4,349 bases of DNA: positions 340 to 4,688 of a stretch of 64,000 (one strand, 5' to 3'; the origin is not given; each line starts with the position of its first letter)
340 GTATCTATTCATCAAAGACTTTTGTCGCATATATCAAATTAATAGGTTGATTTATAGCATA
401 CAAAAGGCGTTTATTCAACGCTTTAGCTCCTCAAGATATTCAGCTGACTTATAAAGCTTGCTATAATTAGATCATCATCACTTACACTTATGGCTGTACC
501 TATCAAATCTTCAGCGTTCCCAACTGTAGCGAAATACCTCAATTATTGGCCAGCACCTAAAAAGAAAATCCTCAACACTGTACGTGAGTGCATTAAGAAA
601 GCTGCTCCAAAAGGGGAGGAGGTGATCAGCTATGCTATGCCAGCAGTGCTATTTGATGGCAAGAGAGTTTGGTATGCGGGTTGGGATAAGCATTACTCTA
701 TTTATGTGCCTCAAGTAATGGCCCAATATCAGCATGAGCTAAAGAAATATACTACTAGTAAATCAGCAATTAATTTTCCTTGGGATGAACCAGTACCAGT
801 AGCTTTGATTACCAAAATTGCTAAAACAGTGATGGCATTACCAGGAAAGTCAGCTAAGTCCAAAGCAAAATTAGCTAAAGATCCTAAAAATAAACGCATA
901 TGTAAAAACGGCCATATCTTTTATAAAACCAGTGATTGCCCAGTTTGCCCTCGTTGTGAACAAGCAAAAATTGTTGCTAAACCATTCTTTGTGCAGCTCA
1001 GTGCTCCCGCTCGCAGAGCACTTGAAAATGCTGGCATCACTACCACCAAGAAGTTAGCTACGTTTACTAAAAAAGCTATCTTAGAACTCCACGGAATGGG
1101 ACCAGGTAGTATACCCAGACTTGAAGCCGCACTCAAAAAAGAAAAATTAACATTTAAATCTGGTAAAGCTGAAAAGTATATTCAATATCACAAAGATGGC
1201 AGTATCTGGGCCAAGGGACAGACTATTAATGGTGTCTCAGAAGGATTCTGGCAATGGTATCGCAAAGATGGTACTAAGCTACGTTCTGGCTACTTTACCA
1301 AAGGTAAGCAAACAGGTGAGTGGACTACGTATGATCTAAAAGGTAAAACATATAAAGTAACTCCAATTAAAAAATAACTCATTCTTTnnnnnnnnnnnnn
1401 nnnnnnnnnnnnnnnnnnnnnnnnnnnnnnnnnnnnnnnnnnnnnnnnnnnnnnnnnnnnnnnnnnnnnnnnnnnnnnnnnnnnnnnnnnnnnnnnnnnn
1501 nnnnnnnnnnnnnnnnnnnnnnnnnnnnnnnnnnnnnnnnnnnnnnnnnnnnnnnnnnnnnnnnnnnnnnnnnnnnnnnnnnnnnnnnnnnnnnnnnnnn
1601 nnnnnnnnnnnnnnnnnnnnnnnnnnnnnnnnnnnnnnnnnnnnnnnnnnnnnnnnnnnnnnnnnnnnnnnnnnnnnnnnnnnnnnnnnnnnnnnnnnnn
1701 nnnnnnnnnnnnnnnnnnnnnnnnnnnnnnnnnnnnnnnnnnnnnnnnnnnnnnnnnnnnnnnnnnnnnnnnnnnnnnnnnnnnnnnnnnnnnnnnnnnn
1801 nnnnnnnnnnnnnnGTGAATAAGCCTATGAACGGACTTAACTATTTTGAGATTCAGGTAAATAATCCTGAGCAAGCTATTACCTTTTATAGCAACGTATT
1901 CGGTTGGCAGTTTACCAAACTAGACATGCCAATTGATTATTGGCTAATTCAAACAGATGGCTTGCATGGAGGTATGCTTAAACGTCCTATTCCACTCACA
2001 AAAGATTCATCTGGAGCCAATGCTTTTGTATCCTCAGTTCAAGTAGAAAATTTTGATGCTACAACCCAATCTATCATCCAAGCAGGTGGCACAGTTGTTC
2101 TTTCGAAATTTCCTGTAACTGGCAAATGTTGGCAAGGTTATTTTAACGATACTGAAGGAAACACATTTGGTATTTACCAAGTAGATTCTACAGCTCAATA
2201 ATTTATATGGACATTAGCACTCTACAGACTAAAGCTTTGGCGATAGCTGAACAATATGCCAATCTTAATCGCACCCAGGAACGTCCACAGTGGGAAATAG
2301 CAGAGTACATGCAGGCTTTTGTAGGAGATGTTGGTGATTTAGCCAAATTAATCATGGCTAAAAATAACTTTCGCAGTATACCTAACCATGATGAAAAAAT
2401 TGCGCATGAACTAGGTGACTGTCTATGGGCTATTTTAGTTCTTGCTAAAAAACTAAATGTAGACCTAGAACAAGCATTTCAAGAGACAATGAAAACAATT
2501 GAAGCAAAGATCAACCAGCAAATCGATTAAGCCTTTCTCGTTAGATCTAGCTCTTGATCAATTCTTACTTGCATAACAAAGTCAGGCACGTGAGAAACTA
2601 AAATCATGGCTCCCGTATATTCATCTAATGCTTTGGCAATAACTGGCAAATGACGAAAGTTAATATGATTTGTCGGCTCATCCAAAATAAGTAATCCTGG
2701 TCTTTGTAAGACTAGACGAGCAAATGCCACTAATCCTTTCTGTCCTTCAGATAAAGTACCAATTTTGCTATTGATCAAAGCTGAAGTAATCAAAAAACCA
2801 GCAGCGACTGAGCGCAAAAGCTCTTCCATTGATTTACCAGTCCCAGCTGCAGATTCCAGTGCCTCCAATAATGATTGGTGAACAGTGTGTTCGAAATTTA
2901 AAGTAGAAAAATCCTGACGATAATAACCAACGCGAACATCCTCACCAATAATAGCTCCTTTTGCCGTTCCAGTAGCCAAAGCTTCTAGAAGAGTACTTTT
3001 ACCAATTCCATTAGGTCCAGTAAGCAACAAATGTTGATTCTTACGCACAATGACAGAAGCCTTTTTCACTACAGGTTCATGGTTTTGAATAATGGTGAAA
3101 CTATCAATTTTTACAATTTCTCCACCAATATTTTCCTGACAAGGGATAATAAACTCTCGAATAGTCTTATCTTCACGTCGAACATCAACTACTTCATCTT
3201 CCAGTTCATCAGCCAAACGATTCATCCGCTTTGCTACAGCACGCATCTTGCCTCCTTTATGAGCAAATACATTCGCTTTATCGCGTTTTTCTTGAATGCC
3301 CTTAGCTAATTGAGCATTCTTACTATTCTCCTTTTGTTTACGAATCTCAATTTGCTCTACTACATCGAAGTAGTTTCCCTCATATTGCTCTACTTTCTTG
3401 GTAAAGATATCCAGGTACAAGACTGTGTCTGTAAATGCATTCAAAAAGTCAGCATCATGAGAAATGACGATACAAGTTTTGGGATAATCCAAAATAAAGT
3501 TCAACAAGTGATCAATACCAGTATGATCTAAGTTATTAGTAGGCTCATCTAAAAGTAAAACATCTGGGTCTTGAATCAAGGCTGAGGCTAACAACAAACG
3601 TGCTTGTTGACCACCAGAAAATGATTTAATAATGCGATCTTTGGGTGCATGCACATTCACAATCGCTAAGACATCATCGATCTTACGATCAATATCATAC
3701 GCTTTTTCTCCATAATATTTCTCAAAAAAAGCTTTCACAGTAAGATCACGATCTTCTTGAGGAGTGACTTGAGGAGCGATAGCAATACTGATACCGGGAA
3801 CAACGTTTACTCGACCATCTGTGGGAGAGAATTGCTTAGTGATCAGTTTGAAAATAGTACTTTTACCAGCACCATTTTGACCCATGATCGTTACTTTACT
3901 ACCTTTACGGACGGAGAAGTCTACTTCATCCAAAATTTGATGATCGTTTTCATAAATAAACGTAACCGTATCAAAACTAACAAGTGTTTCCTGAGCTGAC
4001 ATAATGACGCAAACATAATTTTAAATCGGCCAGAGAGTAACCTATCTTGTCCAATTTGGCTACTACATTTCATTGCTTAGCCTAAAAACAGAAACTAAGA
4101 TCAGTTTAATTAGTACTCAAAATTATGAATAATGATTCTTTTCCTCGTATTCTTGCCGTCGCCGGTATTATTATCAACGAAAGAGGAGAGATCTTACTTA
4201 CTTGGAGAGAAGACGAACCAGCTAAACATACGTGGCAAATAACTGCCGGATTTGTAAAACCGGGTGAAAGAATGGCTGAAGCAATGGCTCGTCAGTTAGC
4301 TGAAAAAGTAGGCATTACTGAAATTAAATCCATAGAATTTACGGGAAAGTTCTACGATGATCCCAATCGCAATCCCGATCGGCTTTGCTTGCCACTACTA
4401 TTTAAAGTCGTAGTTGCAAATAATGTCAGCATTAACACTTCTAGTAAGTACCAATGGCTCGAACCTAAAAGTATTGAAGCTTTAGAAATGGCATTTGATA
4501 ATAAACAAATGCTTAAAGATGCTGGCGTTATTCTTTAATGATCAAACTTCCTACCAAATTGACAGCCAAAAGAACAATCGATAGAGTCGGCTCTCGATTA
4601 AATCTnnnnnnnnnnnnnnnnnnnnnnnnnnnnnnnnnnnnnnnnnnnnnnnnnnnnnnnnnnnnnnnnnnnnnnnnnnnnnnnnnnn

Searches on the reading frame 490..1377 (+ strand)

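Call 47: search_protein_families(library=pfam, proteins=[window:490-1377:+], max_evalue=0.001)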
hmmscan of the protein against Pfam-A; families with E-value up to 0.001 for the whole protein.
window:490-1377:+ (295 aa): 1 family
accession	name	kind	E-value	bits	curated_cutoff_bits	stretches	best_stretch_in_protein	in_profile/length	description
PF08818.16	DUF1801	-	1.3e-13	51.5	27.2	1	24-112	1-82/85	Domain of unknown function (DU1801)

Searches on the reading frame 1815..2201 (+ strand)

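Call 47: search_protein_families(library=pfam, proteins=[window:1815-2201:+], max_evalue=0.001)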
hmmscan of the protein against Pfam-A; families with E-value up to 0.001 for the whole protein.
window:1815-2201:+ (128 aa): 3 families
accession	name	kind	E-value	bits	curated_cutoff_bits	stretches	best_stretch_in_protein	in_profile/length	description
PF00903.31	Glyoxalase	-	2.9e-09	37.8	20.6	1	7-118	1-119/121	Glyoxalase/Bleomycin resistance protein/Dioxygenase superfamily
PF18029.7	Glyoxalase_6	-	4.8e-07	30.8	23.6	1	13-119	4-104/106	Glyoxalase-like domain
PF22677.2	Ble-like_N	-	0.0008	19.6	24.5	0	11-47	5-40/41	Bleomycin resistance protein-like N-terminal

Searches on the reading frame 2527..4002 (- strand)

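Call 47: search_protein_families(library=pfam, proteins=[window:2527-4002:-], max_evalue=0.001)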
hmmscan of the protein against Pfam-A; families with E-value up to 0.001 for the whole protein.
window:2527-4002:- (491 aa): 29 families (the best 25 are shown)
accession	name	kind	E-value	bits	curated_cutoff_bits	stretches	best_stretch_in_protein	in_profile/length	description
PF00005.33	ABC_tran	-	5.5e-48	163.5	25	2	24-156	1-137/137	ABC transporter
PF13304.12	AAA_21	-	1.8e-17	64.8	27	1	123-184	233-300/304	AAA domain, putative AbiEii toxin, Type IV TA system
PF02463.25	SMC_N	-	4.8e-12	46.2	40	0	98-190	107-205/220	RecF/RecN/SMC N terminal domain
PF13555.12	AAA_29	-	1.6e-10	41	27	1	319-344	19-44/61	P-loop containing region of AAA domain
PF13191.12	AAA_16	-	1.1e-08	36.2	32.6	1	323-387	25-92/167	AAA ATPase domain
PF20720.3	nSTAND3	-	1.1e-08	35.4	27.2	1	311-348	6-43/155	Novel STAND NTPase 3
PF13401.12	AAA_22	-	2.3e-08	34.9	27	0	321-400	4-76/130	AAA domain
PF03193.22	RsgA_GTPase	-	1.6e-07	31.8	30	0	321-345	105-129/174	RsgA GTPase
PF13476.12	AAA_23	-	4.8e-06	27.8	27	0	326-346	23-43/201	AAA domain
PF25199.1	nSTAND_NTPase5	-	1.9e-05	24.9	34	0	321-361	40-76/145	Novel STAND NTPase 5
PF05729.18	NACHT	-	2.7e-05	24.5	26.7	0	325-361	3-39/167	NACHT domain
PF12775.13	AAA_7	-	2.9e-05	24.1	25.8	0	317-347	28-58/181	P-loop containing dynein motor region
PF13521.12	AAA_28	-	8.7e-05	23.2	27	0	326-357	3-33/164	AAA domain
PF13173.12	AAA_14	-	0.00013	22.4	27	0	322-347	2-27/129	AAA domain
PF03215.21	Rad17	-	0.00014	22.3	23.8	0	315-344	38-67/186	Rad17 P-loop domain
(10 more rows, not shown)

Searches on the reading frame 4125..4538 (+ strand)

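Call 47: search_protein_families(library=pfam, proteins=[window:4125-4538:+], max_evalue=0.001)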
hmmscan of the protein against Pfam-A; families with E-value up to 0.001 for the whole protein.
window:4125-4538:+ (137 aa): 1 family
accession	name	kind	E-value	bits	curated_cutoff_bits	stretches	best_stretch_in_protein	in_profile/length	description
PF00293.34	NUDIX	-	7.6e-18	65.3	21.1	1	8-132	2-133/134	NUDIX domain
